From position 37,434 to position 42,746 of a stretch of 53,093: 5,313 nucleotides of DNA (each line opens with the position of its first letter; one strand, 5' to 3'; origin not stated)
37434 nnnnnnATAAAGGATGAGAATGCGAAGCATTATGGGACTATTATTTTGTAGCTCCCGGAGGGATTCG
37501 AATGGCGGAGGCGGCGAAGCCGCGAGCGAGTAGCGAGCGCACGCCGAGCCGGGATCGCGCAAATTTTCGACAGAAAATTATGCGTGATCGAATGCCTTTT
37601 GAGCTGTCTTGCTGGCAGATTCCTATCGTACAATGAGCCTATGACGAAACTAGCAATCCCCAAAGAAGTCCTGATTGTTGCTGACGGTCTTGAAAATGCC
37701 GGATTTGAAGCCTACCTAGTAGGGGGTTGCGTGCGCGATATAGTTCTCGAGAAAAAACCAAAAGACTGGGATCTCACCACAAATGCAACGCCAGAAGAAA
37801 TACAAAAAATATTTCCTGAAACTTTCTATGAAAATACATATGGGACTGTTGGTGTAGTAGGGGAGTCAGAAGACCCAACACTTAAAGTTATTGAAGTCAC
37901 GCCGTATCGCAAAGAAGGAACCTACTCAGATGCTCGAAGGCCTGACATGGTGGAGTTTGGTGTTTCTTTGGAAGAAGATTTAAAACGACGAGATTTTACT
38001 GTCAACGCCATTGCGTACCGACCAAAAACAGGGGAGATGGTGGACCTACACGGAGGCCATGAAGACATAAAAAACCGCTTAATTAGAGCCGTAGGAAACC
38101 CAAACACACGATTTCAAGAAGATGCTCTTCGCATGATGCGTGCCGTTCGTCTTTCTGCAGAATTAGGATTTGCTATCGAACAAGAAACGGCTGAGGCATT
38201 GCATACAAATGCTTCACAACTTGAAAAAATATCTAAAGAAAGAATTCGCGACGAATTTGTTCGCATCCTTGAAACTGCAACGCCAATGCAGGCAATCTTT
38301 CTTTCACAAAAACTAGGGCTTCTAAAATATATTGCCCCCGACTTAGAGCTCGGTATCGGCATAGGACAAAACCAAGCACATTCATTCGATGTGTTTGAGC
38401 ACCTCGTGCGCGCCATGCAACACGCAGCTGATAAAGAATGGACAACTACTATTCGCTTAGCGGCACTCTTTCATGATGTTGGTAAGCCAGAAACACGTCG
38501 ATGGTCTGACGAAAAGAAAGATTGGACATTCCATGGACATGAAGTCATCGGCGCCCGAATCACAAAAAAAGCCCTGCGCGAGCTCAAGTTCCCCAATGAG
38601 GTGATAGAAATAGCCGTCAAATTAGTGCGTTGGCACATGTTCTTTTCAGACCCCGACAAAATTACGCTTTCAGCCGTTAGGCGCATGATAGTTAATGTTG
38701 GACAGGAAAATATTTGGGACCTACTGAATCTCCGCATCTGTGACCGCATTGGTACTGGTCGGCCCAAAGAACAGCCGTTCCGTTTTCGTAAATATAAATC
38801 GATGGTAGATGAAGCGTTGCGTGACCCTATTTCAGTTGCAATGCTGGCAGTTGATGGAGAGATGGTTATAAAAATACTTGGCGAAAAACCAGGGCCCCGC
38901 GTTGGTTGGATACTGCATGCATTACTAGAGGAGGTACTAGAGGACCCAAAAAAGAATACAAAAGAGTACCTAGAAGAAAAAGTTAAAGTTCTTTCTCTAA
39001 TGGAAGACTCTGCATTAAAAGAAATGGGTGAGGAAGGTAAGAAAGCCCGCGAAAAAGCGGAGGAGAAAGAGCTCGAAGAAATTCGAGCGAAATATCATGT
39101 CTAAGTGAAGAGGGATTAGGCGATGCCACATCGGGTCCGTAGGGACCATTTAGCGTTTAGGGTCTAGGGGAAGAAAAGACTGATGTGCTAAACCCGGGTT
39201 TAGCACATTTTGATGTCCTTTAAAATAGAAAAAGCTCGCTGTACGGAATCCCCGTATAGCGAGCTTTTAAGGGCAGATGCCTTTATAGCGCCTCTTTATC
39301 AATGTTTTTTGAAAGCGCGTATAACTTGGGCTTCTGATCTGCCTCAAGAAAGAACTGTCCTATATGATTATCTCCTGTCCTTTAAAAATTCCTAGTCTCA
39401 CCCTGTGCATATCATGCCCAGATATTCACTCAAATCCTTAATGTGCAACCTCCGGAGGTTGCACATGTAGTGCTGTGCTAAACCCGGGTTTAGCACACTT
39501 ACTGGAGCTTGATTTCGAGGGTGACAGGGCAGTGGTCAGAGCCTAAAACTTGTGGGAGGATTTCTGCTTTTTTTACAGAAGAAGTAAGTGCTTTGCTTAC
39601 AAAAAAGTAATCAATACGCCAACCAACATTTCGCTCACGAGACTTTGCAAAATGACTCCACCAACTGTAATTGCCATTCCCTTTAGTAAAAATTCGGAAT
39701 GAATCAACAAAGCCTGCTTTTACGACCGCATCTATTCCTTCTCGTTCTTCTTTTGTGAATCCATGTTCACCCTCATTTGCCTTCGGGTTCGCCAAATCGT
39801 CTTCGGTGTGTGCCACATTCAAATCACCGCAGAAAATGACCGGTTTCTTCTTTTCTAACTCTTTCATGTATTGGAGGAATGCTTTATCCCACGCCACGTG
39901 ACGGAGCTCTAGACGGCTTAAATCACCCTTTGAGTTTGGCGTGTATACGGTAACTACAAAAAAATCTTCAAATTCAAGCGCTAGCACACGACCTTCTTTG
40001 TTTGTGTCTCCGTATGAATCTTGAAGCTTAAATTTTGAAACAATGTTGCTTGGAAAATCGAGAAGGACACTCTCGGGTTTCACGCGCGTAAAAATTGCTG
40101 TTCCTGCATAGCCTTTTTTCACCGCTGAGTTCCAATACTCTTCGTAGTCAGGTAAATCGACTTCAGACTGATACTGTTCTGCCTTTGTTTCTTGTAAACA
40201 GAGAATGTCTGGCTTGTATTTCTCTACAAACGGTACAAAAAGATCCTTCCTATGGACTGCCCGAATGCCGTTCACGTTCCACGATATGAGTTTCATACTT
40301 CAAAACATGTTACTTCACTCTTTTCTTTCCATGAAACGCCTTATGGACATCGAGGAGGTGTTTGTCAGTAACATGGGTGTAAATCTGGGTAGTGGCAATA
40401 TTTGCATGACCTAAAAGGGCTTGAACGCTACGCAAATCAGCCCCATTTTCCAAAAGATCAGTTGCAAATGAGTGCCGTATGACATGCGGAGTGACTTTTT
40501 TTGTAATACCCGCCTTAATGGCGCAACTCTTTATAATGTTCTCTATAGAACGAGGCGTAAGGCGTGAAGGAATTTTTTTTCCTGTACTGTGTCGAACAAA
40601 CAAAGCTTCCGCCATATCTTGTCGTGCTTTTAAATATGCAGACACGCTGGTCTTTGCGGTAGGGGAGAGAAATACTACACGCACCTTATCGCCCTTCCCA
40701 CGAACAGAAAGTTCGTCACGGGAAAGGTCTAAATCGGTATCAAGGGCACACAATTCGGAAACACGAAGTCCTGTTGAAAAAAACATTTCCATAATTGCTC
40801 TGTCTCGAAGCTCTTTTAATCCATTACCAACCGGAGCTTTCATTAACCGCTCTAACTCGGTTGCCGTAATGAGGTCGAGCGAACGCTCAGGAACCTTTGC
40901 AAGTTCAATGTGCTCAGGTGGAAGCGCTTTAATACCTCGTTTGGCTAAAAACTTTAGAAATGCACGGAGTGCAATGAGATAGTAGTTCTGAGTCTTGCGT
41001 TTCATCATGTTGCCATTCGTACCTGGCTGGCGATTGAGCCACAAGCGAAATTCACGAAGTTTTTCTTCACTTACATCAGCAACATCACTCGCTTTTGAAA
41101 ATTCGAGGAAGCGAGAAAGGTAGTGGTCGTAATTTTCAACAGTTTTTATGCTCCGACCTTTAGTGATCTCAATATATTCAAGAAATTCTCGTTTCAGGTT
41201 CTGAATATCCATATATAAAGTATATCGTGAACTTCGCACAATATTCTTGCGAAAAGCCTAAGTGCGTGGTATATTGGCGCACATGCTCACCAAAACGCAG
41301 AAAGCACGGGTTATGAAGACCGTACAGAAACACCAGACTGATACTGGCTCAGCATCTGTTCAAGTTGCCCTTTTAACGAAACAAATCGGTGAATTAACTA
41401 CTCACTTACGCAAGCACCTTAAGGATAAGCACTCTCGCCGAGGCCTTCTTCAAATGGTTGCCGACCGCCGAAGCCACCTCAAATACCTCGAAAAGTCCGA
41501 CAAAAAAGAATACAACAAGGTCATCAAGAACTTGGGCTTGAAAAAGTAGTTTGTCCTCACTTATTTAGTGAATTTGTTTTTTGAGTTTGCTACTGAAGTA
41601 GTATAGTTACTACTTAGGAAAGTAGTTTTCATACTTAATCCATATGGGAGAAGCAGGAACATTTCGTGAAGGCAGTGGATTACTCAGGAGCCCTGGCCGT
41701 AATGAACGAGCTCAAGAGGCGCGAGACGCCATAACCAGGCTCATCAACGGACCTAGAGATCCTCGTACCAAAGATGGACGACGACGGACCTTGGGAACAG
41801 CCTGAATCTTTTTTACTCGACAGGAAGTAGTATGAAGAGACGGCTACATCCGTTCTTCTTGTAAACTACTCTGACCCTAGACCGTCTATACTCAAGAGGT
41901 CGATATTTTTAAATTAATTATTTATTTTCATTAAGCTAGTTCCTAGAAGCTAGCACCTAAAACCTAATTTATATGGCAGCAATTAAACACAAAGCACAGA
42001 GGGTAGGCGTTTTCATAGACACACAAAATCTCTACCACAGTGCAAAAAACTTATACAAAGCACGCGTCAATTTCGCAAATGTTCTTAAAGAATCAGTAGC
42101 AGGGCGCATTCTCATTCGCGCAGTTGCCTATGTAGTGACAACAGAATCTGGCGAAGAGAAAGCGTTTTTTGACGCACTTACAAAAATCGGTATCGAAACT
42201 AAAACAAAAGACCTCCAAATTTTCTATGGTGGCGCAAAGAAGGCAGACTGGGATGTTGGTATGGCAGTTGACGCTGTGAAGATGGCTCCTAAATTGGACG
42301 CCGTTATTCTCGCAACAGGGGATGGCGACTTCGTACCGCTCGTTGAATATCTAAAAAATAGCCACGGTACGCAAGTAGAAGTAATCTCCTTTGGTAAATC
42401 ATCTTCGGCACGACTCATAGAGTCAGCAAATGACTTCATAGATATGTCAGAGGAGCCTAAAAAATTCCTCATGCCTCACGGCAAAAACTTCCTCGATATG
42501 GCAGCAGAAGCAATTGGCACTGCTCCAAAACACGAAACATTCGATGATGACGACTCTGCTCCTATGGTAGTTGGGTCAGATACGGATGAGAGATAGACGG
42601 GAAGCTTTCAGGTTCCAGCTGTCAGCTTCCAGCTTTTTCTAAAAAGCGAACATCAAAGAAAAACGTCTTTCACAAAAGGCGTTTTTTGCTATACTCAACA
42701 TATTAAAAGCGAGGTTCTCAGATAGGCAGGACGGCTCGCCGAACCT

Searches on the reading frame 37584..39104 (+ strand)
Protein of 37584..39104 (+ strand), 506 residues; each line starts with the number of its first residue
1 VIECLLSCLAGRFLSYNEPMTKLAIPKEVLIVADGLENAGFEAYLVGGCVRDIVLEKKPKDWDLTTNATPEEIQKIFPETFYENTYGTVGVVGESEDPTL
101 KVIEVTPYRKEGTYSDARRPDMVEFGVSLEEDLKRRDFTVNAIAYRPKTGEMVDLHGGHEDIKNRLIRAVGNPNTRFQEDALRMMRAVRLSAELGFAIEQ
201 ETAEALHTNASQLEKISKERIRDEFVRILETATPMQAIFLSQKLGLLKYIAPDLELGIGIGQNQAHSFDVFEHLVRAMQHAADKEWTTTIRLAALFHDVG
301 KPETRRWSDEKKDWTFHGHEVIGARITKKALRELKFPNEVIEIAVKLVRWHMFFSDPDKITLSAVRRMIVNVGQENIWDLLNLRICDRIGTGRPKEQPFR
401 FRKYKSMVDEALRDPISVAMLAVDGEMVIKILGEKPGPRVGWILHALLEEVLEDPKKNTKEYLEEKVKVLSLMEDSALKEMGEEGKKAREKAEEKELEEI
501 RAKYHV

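Call 53: search_protein_families(library=pfam, proteins=[window:37584-39104:+], max_evalue=0.001)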
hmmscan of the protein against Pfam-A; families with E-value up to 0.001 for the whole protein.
window:37584-39104:+ (506 aa): 4 families
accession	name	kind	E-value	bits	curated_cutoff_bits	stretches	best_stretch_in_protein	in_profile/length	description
PF01743.26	PolyA_pol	-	1.1e-36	126.4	23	1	43-168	1-126/126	Poly A polymerase head domain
PF12627.12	PolyA_pol_RNAbd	-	3.1e-16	59.3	22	1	195-254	1-60/64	Probable RNA and SrmB- binding site of polymerase A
PF01966.28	HD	-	9.9e-13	48.8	22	1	270-357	1-91/116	HD domain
PF13735.12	tRNA_NucTran2_2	-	2.9e-08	34.3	27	1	325-466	22-148/149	tRNA nucleotidyltransferase domain 2 putative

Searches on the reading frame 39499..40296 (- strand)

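Call 53: search_protein_families(library=pfam, proteins=[window:39499-40296:-], max_evalue=0.001)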
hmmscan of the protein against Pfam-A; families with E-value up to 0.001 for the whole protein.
window:39499-40296:- (265 aa): 2 families
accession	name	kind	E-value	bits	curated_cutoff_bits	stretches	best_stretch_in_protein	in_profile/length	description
PF03372.29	Exo_endo_phos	-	1.5e-32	113.5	24.5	1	4-255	1-225/225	Endonuclease/Exonuclease/phosphatase family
PF14529.12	Exo_endo_phos_2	-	0.0001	22.6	27.4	0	113-164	2-44/117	Endonuclease-reverse transcriptase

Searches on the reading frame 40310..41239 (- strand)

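Call 53: search_protein_families(library=pfam, proteins=[window:40310-41239:-], max_evalue=0.001)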
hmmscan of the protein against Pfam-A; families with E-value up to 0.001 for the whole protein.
window:40310-41239:- (309 aa): 4 families
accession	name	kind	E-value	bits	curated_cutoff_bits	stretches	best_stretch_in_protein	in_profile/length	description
PF00589.27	Phage_integrase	-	5.5e-41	140.6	27.1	1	124-294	3-172/172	Phage integrase family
PF02899.23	Phage_int_SAM_1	-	1.2e-12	48.4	22.3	1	18-102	3-83/83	Phage integrase, N-terminal SAM-like domain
PF13495.12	Phage_int_SAM_4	-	3e-11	44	27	1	18-71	4-56/85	Phage integrase, N-terminal SAM-like domain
PF13102.12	Phage_int_SAM_5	-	1.1e-05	26.2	22.3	1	19-103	6-87/98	Phage integrase SAM-like domain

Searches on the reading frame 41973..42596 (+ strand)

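Call 53: search_protein_families(library=pfam, proteins=[window:41973-42596:+], max_evalue=0.001)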
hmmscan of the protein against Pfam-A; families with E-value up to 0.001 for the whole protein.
window:41973-42596:+ (207 aa): 1 family
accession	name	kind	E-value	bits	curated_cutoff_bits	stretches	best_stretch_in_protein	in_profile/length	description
PF01936.24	NYN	-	2e-33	116.4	24.2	1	10-158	1-144/145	NYN domain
